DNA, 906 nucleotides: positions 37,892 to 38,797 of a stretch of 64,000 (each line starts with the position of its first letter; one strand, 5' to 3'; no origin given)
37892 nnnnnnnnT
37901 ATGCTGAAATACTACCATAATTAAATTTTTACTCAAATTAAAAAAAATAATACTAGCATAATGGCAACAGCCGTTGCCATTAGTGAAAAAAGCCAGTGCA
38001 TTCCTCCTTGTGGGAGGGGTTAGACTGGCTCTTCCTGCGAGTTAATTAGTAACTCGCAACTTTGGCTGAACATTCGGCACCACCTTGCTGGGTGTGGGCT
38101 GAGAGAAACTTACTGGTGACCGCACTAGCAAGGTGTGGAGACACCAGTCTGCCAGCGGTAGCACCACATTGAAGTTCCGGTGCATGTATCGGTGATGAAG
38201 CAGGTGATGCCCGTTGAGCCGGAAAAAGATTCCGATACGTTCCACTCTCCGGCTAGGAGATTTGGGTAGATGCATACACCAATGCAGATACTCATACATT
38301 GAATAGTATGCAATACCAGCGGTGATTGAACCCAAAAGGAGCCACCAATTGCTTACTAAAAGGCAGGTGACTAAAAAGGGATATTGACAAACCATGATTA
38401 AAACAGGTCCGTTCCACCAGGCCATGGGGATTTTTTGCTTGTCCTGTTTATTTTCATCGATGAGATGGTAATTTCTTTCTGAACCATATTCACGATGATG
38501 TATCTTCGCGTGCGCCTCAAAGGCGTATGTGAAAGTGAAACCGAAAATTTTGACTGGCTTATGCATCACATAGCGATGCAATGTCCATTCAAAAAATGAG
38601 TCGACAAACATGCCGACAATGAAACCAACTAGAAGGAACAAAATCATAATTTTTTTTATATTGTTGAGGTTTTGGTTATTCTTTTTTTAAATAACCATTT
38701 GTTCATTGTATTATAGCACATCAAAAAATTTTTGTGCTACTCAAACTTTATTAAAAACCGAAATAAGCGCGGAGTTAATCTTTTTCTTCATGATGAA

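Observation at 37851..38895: GC-rich hydroxylase gene inserted upstream of purH, bracketed by diverged direct copies of the purH 5' region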

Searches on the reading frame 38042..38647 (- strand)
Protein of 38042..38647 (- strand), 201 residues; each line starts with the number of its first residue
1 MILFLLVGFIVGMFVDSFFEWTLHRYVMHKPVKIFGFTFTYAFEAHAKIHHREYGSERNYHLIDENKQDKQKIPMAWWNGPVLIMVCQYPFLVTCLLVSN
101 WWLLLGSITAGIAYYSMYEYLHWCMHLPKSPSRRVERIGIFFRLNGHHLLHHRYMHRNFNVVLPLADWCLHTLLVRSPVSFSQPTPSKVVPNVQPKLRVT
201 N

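Call 6: search_protein_families(library=pfam, proteins=[window:38042-38647:-], max_evalue=0.01)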
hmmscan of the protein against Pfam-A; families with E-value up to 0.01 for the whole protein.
window:38042-38647:- (201 aa): 0 families

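Call 7: find_encoding_contigs(protein=window:38042-38647:-, flank=10000, max_places=10)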
Protein window:38042-38647:- (201 aa): 7 contigs read that carry it; 7 places shown.
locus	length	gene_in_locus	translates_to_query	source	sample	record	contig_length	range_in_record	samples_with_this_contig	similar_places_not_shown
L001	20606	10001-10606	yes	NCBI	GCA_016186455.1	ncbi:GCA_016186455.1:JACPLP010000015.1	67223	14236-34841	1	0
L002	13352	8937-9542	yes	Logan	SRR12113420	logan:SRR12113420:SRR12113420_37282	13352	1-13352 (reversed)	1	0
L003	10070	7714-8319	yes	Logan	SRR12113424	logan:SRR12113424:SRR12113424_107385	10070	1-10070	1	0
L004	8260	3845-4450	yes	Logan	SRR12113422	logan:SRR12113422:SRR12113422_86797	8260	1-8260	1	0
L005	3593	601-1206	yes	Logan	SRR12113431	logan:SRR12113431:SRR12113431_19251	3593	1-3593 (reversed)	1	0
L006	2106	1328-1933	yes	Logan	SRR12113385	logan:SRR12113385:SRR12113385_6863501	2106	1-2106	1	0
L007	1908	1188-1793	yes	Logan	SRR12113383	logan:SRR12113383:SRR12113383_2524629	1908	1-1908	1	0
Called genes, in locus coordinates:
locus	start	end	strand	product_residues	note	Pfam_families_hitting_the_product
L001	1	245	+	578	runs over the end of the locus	-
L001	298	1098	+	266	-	PF13507:GATase_5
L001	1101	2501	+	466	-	PF13522:GATase_6, PF13537:GATase_7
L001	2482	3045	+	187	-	PF00551:Formyl_trans_N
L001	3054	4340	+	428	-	PF02844:GARS_N, PF01071:GARS_A, PF02786:CPSase_L_D2, PF02222:ATP-grasp (weak), PF02843:GARS_C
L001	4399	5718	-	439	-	PF00709:Adenylsucc_synt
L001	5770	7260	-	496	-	PF00478:IMPDH, PF03060:NMO (faint), PF00571:CBS, PF01884:PcrB (faint), PF00571:CBS, PF01070:FMN_dh, PF00977:His_biosynth (faint)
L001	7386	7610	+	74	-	-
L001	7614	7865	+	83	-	-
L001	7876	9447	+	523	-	PF00117:GATase, PF07722:Peptidase_C26 (weak), PF02540:NAD_synthase (faint), PF00958:GMP_synt_C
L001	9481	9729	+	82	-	-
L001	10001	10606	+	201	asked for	-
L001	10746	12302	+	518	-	PF02142:MGS, PF01808:AICARFT_IMPCHas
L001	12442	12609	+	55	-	-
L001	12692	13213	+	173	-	PF00731:AIRC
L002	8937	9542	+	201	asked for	-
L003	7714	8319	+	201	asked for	-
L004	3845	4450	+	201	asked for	-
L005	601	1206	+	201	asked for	-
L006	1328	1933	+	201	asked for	-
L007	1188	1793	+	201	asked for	-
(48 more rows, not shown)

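Call 14: find_homologous_proteins(query=window:38042-38647:-, max_evalue=0.001)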
Query window:38042-38647:- (201 aa): 2231 proteins with E <= 0.001 among 2294 candidates; the best 120 are listed.
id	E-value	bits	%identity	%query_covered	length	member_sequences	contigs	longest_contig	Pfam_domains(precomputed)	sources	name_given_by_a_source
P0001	9.8e-138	475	100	100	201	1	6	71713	-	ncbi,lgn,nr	ncbi:fatty acid hydroxylase [Candidatus Nomurabacteria bacterium]|nr:fatty acid hydroxylase [Candida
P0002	3.5e-100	352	78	95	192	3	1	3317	PF04116.20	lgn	-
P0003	1.5e-84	301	65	98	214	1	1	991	PF04116.20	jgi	jgi:hypothetical protein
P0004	8.2e-77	276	63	96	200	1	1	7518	PF04116.20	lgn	-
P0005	2.3e-74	268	63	95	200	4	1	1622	PF04116.20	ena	-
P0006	4.5e-74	267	61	95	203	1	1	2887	PF04116.20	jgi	jgi:hypothetical protein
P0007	4.7e-74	267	62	95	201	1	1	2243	PF04116.20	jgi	jgi:hypothetical protein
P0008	6.5e-74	266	61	99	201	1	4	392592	PF04116.20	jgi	-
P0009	8.7e-74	266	63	95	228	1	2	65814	PF04116.20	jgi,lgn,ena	jgi:hypothetical protein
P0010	1.3e-73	265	60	99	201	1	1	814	PF04116.20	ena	-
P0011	2.1e-73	264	63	96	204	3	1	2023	PF04116.20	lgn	-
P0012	6.2e-73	263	61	95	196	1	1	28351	PF04116.20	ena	-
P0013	6.6e-73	263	62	96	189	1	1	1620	PF04116.20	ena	-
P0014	6.9e-73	263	58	100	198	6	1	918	PF04116.20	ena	-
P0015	1.3e-72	262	59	100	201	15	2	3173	PF04116.20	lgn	-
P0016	1.6e-72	262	60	96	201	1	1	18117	PF04116.20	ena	-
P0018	1.9e-72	261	63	95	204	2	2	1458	PF04116.20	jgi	-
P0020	3.4e-72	260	59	100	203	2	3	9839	PF04116.20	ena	-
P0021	4.8e-72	260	60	95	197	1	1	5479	PF04116.20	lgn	-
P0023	6.7e-72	260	58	97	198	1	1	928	PF04116.20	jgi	-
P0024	1.0e-71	259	60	97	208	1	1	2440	PF04116.20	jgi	jgi:hypothetical protein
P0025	1.4e-71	258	60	99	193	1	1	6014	PF04116.20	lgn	-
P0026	1.8e-71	258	61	98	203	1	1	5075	PF04116.20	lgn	-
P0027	2.2e-71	258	60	98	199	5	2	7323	PF04116.20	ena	-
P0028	2.3e-71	258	61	96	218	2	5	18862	PF04116.20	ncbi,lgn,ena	-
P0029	2.4e-71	258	59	99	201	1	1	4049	PF04116.20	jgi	-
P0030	2.4e-71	258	60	98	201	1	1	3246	PF04116.20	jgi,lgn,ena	-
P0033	4.6e-71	257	59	100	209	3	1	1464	PF04116.20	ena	-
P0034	4.7e-71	257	60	99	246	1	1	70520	PF04116.20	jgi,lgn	jgi:hypothetical protein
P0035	4.8e-71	257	60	97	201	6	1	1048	PF04116.20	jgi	jgi:hypothetical protein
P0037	5.6e-71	256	56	98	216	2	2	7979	PF04116.20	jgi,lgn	jgi:hypothetical protein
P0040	6.9e-71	256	58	100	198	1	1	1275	PF04116.20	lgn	-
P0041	1.1e-70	256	61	95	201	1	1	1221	PF04116.20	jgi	-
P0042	1.3e-70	255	59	98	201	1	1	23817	PF04116.20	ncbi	-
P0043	1.3e-70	255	58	97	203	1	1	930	PF04116.20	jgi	-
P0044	1.7e-70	255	58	97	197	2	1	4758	PF04116.20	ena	-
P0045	1.7e-70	255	58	97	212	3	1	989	PF04116.20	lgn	-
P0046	1.8e-70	255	61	96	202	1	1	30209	PF04116.20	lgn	-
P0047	2.1e-70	255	61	95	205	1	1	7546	PF04116.20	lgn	-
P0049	3.5e-70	254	61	95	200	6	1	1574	PF04116.20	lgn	-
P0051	4.2e-70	254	57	97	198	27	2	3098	PF04116.20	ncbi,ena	-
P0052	4.8e-70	253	57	98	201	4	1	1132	PF04116.20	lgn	-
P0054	7.3e-70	253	61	96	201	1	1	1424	PF04116.20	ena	-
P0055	7.8e-70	253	60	97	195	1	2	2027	PF04116.20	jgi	-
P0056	8.5e-70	253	60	91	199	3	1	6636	PF04116.20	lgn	-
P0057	8.9e-70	253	58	98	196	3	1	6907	PF04116.20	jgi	jgi:hypothetical protein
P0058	9.4e-70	252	61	95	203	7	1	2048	PF04116.20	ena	-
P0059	1.0e-69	252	60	96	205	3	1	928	PF04116.20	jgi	-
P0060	1.1e-69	252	56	100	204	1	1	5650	PF04116.20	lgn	-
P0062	1.3e-69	252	58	99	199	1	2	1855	PF04116.20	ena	-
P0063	1.5e-69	252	61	95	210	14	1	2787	PF04116.20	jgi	jgi:Fatty acid hydroxylase superfamily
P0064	1.8e-69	252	57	100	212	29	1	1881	PF04116.20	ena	-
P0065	1.9e-69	252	61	97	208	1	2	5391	PF04116.20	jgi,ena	-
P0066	2.1e-69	251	61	95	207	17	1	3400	PF04116.20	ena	-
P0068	2.2e-69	251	57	99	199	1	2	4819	PF04116.20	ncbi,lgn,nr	ncbi:MAG TPA: fatty acid hydroxylase [Verrucomicrobiae bacterium]|nr:fatty acid hydroxylase [Verruco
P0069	2.5e-69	251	55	99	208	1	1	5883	PF04116.20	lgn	-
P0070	2.5e-69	251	58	97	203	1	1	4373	PF04116.20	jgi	jgi:hypothetical protein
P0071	2.9e-69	251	60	95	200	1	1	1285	PF04116.20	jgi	jgi:hypothetical protein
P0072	3.1e-69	251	57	98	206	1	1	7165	PF04116.20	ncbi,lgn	-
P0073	3.2e-69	251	57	97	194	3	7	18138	PF04116.20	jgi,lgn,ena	jgi:hypothetical protein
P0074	4.2e-69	250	59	98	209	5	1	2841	PF04116.20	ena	-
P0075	4.8e-69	250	57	98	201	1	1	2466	PF04116.20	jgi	jgi:hypothetical protein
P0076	4.8e-69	250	59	99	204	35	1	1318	PF04116.20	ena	-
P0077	5.2e-69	250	58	96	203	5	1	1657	PF04116.20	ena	-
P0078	5.5e-69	250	57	98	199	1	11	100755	PF04116.20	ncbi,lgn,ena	-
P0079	5.8e-69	250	60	96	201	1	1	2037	PF04116.20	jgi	jgi:hypothetical protein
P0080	5.8e-69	250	56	98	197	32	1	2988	PF04116.20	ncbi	-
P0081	5.9e-69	250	58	100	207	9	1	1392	PF04116.20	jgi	jgi:hypothetical protein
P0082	6.4e-69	250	57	98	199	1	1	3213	PF04116.20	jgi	jgi:hypothetical protein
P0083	7.0e-69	250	60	89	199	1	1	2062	PF04116.20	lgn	-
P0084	7.6e-69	250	60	94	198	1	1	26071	PF04116.20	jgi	jgi:hypothetical protein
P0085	7.7e-69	250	58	99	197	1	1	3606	PF04116.20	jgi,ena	jgi:hypothetical protein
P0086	8.0e-69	249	59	97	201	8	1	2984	PF04116.20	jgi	jgi:hypothetical protein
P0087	8.2e-69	249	60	98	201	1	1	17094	PF04116.20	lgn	-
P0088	8.5e-69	249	59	97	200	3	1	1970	PF04116.20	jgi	jgi:hypothetical protein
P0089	8.7e-69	249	56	97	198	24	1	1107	PF04116.20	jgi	jgi:hypothetical protein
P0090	9.1e-69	249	59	95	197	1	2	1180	PF04116.20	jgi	jgi:hypothetical protein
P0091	9.6e-69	249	58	100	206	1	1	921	PF04116.20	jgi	-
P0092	9.8e-69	249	56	98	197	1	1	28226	PF04116.20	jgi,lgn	-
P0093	1.1e-68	249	56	100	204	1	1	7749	PF04116.20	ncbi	-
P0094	1.2e-68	249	60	97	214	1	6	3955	PF04116.20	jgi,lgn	-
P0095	1.2e-68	249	58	97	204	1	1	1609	PF04116.20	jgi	jgi:hypothetical protein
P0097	1.2e-68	249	58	98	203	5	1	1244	PF04116.20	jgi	jgi:hypothetical protein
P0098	1.3e-68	249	62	90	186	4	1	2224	PF04116.20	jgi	jgi:hypothetical protein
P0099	1.5e-68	249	57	98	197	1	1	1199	PF04116.20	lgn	-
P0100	1.5e-68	249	61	96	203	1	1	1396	PF04116.20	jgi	jgi:Fatty acid hydroxylase superfamily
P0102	1.7e-68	248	57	98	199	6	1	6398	PF04116.20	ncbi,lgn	-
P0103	1.7e-68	248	57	98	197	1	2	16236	PF04116.20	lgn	-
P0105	1.7e-68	248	58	97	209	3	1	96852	PF04116.20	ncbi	ncbi:MAG: sterol desaturase family protein [Verrucomicrobiales bacterium]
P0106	1.8e-68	248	62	95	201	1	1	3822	PF04116.20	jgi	jgi:hypothetical protein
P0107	1.8e-68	248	58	96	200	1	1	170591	PF04116.20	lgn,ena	-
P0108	1.9e-68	248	61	95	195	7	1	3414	PF04116.20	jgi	-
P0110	2.0e-68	248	57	97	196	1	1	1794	PF04116.20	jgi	jgi:hypothetical protein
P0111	2.1e-68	248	57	98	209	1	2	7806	PF04116.20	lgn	-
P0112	2.2e-68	248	58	97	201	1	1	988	PF04116.20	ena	-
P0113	2.3e-68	248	57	99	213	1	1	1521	PF04116.20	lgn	-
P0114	2.4e-68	248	58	98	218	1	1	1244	PF04116.20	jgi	jgi:hypothetical protein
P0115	2.4e-68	248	55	100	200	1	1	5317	PF04116.20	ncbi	-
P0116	2.6e-68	248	57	99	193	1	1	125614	PF04116.20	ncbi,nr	ncbi:MAG: sterol desaturase family protein [Verrucomicrobiota bacterium]|nr:sterol desaturase family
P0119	2.9e-68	248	59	97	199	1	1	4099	PF04116.20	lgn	-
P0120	3.0e-68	248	56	97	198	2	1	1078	PF04116.20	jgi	jgi:hypothetical protein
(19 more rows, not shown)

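Call 15: find_encoding_contigs(protein=P0002, flank=10000, max_places=4)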
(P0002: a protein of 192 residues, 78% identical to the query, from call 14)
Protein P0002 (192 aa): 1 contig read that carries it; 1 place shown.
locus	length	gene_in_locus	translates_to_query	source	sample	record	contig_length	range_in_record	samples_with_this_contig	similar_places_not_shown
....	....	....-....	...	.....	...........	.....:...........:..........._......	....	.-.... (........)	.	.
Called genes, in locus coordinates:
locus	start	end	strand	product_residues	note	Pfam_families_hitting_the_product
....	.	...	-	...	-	?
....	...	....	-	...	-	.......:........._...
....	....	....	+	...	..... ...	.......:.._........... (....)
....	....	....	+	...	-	-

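Call 16: find_encoding_contigs(protein=P0004, flank=10000, max_places=4)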
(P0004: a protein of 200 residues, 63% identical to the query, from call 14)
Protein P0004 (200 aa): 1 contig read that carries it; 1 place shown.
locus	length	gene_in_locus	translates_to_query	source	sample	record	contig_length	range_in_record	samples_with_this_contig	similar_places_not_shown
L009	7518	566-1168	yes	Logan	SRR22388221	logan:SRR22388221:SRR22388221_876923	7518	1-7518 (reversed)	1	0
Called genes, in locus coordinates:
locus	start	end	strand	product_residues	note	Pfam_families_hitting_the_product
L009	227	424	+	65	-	PF00313:CSD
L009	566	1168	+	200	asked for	PF04116:FA_hydroxylase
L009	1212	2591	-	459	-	-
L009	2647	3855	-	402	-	-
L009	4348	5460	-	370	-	PF08534:Redoxin, PF00578:AhpC-TSA, PF13905:Thioredoxin_8, PF17991:Thioredoxin_10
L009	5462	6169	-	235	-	PF02683:DsbD_TM, PF13386:DsbD_2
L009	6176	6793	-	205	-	PF00085:Thioredoxin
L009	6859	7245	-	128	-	-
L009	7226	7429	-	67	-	PF12844:HTH_19 (weak), PF01381:HTH_3, PF13560:HTH_31 (weak)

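Call 37: search_protein_families(library=ncbifam, proteins=[window:38042-38647:-], max_evalue=1)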
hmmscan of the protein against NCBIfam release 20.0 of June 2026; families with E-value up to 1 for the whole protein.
window:38042-38647:- (201 aa): 1 family
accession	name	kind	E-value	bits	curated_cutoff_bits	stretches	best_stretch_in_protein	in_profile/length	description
NF047868.1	TrhA_N_extend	domain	1.1e-06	28.5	200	1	6-176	44-230/269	TrhA extension/companion domain-containing protein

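Call 38: search_protein_families(library=pfam, proteins=[window:38042-38647:-, P0002, P0004], max_evalue=5)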
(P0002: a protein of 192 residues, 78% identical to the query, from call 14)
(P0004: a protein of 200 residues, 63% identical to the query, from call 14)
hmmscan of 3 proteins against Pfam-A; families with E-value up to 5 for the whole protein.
window:38042-38647:- (201 aa): 1 family
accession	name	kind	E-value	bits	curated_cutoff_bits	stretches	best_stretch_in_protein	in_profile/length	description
PF12551.13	PHBC_N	-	0.22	11.8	25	1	104-133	13-43/43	Poly-beta-hydroxybutyrate polymerase N terminal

P0002 (192 aa): 1 family
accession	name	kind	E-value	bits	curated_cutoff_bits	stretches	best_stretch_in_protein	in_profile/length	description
PF04116.19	FA_hydroxylase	-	2.5e-07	31.6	31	1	6-167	1-132/132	Fatty acid hydroxylase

P0004 (200 aa): 2 families
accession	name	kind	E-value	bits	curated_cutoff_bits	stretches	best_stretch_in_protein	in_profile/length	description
PF04116.19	FA_hydroxylase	-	1.4e-08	35.6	31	1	14-171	1-132/132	Fatty acid hydroxylase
PF06379.18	RhaT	-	0.027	14.2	27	1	66-113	25-72/344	L-rhamnose-proton symport protein (RhaT)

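Call 53: search_solved_structures(query=A2, max_evalue=1)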
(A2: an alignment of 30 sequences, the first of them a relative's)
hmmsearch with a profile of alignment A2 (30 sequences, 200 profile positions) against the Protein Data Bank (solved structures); distinct sequences matched with E-value up to 1: 0.
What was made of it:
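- On Fatty acid hydroxylase superfamily (PF04116): No solved relative by sequence (call 53).
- Closest known: Fatty acid hydroxylase / sterol desaturase superfamily. Different: No solved structure is detectable by sequence (call 53).
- Tried and rejected: None was found (call 53).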

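Call 54: search_protein_families(library=pfam, alignment_id=A2, max_evalue=0.01)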
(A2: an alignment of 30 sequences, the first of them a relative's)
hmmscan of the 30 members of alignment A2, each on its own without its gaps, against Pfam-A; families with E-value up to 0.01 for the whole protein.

A. member 1, P0001 (201 aa): 0 families

B. families by the number of members that match (of 30 scanned): 1 family
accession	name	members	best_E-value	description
PF04116.19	FA_hydroxylase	23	8.1e-10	Fatty acid hydroxylase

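Call 65: find_encoding_contigs(protein=P0008, flank=5000, max_places=2)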
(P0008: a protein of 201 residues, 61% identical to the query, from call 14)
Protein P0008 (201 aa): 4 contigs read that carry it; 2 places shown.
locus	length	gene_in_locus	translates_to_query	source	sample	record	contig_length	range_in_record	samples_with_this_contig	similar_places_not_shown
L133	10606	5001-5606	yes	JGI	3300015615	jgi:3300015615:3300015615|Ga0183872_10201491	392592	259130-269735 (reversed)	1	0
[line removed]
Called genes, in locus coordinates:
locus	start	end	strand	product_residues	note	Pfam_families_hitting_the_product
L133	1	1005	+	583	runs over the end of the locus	PF01368:DHH, PF02272:DHHA1, PF17768:RecJ_OB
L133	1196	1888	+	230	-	PF01128:IspD, PF12804:NTP_transf_3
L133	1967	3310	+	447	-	PF00595:PDZ (weak), PF13180:PDZ_2 (weak), PF17820:PDZ_6, PF03572:Peptidase_S41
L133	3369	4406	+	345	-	PF00814:TsaD, PF22521:HypF_C_2 (weak)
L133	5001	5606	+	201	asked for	PF04116:FA_hydroxylase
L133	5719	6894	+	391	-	PF01916:DS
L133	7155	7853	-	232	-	PF01027:Bax1-I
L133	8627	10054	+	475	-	-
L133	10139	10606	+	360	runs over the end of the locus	PF00586:AIRS, PF02769:AIRS_C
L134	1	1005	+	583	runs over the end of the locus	PF01368:DHH, PF02272:DHHA1, PF17768:RecJ_OB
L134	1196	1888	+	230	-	PF01128:IspD, PF12804:NTP_transf_3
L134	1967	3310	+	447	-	PF00595:PDZ (weak), PF13180:PDZ_2 (weak), PF17820:PDZ_6, PF03572:Peptidase_S41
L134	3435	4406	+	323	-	PF00814:TsaD, PF22521:HypF_C_2 (weak)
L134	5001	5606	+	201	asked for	PF04116:FA_hydroxylase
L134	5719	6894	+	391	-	PF01916:DS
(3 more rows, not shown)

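Call 66: find_encoding_contigs(protein=P0116, flank=5000, max_places=1)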
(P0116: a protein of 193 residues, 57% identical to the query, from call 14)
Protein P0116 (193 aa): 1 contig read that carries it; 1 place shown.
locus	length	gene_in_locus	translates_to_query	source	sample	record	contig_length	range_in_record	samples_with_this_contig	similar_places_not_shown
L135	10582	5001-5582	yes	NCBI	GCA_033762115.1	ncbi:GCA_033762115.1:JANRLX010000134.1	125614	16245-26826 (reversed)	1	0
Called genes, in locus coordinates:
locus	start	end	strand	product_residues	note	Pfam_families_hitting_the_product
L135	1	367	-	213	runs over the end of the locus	PF02674:Colicin_V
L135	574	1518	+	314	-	PF00089:Trypsin, PF13365:Trypsin_2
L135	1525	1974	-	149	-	-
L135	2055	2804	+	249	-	PF07963:N_methyl (weak), PF07596:SBP_bac_10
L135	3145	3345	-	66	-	-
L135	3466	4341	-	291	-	PF01903:CbiX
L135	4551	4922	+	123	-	PF00076:RRM_1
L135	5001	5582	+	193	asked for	PF04116:FA_hydroxylase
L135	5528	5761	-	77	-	PF14375:Cys_rich_CWC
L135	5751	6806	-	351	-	PF00676:E1_dh, PF13292:DXP_synthase_N (weak)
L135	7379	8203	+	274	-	-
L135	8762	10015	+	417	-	PF13433:Peripla_BP_5, PF13458:Peripla_BP_6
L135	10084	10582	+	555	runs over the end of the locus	PF13646:HEAT_2 (faint), PF02653:BPD_transp_2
